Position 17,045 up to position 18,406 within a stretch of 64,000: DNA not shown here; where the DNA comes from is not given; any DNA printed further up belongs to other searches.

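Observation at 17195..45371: Recurrent two-gene module: N-terminally extended SAM methyltransferase plus ~100-aa helical partner, three copies within 28 kb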

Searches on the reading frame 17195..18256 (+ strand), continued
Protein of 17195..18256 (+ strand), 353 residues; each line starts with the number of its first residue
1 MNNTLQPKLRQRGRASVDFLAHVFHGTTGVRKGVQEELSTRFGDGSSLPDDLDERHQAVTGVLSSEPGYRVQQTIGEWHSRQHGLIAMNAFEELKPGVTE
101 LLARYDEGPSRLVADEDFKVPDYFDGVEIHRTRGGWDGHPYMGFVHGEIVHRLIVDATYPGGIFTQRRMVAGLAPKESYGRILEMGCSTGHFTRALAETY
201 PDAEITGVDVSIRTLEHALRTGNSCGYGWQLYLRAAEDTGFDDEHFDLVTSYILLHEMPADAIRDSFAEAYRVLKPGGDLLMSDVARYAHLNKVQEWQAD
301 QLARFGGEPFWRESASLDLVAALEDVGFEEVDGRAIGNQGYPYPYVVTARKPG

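Call 67: find_encoding_contigs(protein=P0164, flank=8000, max_places=1)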
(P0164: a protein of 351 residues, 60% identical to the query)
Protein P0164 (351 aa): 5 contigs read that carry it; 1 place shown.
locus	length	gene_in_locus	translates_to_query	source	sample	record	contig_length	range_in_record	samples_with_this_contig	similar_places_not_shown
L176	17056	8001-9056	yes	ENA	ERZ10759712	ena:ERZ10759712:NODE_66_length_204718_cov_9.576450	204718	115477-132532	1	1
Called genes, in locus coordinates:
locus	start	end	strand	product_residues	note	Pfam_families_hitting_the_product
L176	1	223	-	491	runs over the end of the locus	PF00171:Aldedh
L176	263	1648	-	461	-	PF07690:MFS_1, PF03137:OATP (weak)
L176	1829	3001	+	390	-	PF00890:FAD_binding_2 (weak), PF01266:DAO (weak), PF01494:FAD_binding_3, PF05834:Lycopene_cycl (weak), PF07992:Pyr_redox_2 (weak), PF12831:FAD_oxidored (weak), PF13450:NAD_binding_8 (weak)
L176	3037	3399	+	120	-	-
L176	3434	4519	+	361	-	PF13489:Methyltransf_23 (weak), PF01209:Ubie_methyltran, PF08241:Methyltransf_11, PF08242:Methyltransf_12, PF13649:Methyltransf_25, PF13847:Methyltransf_31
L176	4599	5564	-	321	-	PF05721:PhyH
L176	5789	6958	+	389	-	PF00144:Beta-lactamase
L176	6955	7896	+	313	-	-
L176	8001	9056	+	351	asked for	PF01209:Ubie_methyltran, PF01728:FtsJ (weak), PF05175:MTS, PF13489:Methyltransf_23, PF13847:Methyltransf_31, PF08241:Methyltransf_11, PF08242:Methyltransf_12, PF13649:Methyltransf_25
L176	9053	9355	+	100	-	-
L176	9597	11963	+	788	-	PF07715:Plug, PF00593:TonB_dep_Rec_b-barrel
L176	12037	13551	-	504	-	PF00171:Aldedh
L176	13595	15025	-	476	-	PF03092:BT1, PF07690:MFS_1, PF13347:MFS_2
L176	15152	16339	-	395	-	PF00083:Sugar_tr, PF06609:TRI12 (weak), PF07690:MFS_1, PF12832:MFS_1_like, PF06779:MFS_4, PF13347:MFS_2, PF07690:MFS_1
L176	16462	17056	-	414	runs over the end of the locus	PF00144:Beta-lactamase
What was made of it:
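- Checked: The same gene set (FAD_binding_3, PhyH, beta-lactamase-type esterases, aldehyde dehydrogenase, MFS_2 transporter) accompanies a type-1 plus type-2 pair in another organism (L176, call 67).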
